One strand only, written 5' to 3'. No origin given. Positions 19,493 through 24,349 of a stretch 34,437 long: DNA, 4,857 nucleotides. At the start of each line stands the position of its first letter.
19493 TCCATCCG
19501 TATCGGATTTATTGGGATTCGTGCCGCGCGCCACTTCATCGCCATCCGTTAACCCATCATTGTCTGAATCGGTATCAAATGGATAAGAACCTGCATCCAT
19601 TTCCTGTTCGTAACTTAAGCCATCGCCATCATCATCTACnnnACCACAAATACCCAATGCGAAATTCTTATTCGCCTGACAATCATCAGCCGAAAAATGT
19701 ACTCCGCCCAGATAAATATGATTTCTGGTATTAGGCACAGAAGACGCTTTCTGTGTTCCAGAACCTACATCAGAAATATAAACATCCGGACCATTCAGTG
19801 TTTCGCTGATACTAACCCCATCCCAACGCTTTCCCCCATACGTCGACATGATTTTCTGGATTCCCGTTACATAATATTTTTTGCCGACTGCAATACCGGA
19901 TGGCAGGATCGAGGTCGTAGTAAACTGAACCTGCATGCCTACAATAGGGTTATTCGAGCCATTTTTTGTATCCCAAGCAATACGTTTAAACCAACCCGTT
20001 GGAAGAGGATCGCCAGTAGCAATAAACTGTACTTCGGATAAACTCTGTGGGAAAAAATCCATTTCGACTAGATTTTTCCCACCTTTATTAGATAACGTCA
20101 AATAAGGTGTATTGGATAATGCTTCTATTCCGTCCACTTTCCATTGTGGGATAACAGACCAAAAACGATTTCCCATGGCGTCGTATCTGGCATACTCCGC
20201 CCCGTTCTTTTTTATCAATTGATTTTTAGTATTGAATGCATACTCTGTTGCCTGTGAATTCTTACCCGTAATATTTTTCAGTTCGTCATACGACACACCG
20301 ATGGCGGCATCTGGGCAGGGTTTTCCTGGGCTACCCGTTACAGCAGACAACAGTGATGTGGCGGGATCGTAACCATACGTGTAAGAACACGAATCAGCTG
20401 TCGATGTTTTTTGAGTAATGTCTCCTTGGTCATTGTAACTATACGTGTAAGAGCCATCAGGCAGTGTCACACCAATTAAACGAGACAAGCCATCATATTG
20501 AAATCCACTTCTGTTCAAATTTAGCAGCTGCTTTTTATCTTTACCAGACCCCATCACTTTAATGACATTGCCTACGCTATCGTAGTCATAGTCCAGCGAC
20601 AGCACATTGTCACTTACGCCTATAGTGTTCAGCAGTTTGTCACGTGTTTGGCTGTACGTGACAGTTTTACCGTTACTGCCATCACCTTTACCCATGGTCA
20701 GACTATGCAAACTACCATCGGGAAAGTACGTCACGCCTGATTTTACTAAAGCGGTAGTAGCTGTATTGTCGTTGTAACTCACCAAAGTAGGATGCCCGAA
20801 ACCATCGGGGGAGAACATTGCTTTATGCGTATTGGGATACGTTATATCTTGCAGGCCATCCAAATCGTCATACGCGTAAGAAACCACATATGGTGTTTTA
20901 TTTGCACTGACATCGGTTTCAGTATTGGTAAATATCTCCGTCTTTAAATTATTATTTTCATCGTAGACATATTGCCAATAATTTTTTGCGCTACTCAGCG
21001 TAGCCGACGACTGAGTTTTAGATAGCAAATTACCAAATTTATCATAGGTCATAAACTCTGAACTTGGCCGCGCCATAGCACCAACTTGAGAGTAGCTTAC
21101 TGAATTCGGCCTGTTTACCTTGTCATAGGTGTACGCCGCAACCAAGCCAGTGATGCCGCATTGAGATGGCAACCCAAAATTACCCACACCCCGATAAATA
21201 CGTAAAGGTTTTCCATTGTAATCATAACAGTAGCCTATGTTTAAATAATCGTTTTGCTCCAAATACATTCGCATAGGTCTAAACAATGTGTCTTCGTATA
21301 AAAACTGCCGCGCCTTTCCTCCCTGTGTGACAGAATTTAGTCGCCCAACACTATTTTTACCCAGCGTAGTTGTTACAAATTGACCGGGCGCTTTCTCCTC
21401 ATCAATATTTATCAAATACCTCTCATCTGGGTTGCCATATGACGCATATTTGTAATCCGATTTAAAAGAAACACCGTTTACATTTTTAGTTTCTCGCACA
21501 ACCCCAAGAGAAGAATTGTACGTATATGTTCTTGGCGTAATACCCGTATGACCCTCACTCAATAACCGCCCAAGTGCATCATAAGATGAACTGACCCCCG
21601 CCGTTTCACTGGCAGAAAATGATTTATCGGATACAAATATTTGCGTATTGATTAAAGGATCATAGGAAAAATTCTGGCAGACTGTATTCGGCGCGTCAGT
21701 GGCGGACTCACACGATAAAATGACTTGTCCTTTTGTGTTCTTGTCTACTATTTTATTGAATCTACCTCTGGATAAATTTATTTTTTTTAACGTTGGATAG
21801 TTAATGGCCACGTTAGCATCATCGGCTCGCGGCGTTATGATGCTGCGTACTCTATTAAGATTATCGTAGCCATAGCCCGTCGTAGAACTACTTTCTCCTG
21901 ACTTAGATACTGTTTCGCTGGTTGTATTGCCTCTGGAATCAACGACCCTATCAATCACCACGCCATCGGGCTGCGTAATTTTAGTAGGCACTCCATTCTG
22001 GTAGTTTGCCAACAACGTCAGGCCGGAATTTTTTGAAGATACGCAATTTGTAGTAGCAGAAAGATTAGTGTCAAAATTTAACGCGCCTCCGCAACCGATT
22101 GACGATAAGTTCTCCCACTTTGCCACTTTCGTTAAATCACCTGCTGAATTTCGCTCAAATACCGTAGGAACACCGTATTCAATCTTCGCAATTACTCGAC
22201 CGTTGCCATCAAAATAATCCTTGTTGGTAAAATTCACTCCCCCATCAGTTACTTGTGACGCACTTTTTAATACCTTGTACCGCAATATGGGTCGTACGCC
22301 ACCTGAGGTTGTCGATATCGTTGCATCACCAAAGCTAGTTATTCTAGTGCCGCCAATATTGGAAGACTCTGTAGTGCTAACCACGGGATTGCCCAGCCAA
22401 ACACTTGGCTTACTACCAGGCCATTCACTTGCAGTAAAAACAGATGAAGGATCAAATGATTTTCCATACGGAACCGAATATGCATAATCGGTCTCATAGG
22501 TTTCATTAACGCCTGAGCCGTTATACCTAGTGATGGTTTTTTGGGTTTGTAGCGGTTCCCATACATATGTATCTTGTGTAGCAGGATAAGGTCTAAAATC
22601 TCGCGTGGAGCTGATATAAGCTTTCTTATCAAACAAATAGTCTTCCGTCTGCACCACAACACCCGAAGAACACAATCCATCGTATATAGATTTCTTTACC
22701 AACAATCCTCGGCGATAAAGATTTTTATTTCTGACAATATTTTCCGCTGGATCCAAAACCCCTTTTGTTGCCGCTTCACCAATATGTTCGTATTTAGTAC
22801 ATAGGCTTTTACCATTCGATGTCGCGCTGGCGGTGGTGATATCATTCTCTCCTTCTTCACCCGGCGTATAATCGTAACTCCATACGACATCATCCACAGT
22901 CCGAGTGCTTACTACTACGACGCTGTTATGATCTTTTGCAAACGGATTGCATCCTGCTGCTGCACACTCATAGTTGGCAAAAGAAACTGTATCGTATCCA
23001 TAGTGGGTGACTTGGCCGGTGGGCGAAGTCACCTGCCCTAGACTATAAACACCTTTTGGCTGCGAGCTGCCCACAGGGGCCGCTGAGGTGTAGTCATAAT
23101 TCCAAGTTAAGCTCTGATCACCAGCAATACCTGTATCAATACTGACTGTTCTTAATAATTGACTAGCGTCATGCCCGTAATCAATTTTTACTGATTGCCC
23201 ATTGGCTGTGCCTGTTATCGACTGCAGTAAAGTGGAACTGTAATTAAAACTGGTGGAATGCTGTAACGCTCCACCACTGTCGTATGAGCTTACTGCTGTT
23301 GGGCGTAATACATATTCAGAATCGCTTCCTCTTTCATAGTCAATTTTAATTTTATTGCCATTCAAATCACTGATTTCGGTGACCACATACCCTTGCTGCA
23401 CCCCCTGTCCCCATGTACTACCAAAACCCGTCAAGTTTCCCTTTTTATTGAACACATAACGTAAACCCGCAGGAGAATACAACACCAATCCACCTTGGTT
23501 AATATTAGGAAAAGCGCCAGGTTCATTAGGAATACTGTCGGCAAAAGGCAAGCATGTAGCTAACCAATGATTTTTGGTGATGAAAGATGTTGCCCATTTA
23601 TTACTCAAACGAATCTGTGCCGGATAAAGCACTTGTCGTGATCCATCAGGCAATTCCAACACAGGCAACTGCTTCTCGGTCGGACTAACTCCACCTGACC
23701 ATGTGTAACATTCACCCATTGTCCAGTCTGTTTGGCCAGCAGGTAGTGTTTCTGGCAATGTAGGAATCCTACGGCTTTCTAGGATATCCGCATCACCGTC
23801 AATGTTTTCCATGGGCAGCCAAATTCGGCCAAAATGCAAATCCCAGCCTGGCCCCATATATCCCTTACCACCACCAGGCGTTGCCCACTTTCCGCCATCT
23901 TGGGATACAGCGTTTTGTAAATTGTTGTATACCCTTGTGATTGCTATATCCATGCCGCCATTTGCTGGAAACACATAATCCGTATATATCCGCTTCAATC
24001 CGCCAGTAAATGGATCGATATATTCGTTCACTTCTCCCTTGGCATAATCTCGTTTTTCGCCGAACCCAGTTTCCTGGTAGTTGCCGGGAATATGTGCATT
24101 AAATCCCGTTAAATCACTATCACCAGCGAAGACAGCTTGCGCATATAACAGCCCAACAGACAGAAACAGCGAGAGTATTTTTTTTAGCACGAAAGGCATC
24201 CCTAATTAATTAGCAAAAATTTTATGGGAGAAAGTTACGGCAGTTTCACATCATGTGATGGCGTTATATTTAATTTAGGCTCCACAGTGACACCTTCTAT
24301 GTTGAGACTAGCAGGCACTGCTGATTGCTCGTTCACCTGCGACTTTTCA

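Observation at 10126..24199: Rhs system apparently split in trans: a giant YD-shell protein without a core, plus short Sec-targeted proteins that are only core half + toxin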

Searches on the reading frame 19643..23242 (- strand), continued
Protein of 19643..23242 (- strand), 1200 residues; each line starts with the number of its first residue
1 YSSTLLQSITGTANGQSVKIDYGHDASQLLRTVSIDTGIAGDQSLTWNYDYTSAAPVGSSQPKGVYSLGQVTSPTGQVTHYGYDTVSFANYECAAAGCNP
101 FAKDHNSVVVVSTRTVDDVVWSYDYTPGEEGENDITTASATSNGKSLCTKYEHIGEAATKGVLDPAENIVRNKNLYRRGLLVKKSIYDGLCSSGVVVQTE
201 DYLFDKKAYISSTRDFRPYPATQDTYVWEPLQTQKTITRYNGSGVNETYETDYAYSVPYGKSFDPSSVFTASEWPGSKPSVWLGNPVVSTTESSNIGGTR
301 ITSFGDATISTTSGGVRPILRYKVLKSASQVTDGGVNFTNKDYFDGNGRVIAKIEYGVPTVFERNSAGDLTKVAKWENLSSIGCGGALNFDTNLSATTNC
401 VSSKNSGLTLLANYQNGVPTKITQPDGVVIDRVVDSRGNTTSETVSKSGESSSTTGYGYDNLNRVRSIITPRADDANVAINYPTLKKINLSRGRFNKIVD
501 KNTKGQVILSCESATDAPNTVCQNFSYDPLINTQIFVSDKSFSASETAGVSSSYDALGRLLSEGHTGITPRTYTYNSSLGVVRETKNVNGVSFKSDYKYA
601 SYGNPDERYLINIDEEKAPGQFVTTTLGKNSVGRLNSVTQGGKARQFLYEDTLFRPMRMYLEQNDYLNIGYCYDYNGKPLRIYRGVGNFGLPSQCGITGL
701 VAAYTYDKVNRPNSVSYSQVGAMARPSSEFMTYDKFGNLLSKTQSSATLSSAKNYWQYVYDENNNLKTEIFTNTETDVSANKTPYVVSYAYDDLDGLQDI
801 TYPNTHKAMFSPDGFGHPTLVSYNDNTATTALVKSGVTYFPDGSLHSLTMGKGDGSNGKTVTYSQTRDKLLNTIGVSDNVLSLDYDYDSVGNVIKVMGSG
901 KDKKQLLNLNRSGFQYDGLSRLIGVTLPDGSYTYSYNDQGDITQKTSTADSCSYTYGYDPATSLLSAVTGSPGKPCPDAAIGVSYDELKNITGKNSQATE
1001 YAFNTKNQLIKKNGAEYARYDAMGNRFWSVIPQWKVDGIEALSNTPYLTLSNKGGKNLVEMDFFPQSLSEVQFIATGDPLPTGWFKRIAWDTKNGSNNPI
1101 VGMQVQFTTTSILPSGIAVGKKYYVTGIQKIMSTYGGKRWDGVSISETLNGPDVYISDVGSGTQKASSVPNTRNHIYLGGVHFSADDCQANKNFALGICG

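Call 99: find_encoding_contigs(protein=P0145, flank=7000, max_places=2)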
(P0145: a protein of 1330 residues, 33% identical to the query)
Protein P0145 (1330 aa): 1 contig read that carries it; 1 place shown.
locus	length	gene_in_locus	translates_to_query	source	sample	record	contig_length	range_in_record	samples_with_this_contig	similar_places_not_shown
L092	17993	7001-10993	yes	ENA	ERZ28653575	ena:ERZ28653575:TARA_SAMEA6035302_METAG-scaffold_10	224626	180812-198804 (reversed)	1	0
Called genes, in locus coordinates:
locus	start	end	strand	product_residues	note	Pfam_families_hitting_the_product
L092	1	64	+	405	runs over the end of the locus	PF06181:Urate_ox_N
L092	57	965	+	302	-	PF01522:Polysacc_deac_1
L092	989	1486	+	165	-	PF09349:OHCU_decarbox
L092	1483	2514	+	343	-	PF03561:Allantoicase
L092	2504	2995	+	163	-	PF04115:Ureidogly_lyase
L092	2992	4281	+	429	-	PF01979:Amidohydro_1, PF07969:Amidohydro_3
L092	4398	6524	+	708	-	PF21315:FAN1_HTH, PF08774:VRR_NUC, PF00929:RNase_T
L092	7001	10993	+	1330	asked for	PF05593:RHS_repeat (faint), PF25023:TEN_YD-shell, PF18884:TSP3_bac (faint)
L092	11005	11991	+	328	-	PF25023:TEN_YD-shell, PF03527:RHS (weak)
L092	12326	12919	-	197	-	PF01885:PTS_2-RNA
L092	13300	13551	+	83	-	PF00023:Ank (faint), PF12796:Ank_2, PF13606:Ank_3 (faint), PF13637:Ank_4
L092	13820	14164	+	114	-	-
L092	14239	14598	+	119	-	-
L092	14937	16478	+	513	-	PF03806:ABG_transport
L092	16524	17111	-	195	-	PF00156:Pribosyltran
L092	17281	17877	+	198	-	PF00156:Pribosyltran, PF14681:UPRTase (weak)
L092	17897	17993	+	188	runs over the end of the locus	PF18306:LDcluster4, PF03641:Lysine_decarbox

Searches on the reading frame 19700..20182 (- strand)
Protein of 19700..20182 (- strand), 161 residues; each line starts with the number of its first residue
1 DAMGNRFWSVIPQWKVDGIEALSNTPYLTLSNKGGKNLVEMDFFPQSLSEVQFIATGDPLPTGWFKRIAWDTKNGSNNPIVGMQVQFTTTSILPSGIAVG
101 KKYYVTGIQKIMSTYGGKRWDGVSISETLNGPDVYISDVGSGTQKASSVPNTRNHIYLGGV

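Call 75: search_protein_families(library=pfam, proteins=[window:19700-20182:-], max_evalue=1)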
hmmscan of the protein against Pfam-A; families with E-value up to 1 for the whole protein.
window:19700-20182:- (161 aa): 0 families

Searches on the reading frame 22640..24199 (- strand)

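Call 75: search_protein_families(library=pfam, proteins=[window:22640-24199:-], max_evalue=1)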
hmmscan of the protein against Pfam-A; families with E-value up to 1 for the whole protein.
window:22640-24199:- (520 aa): 1 family
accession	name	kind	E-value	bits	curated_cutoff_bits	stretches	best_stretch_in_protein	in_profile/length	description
PF20148.4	DUF6531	-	0.09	13.6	24.1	1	60-108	3-49/74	Domain of unknown function (DUF6531)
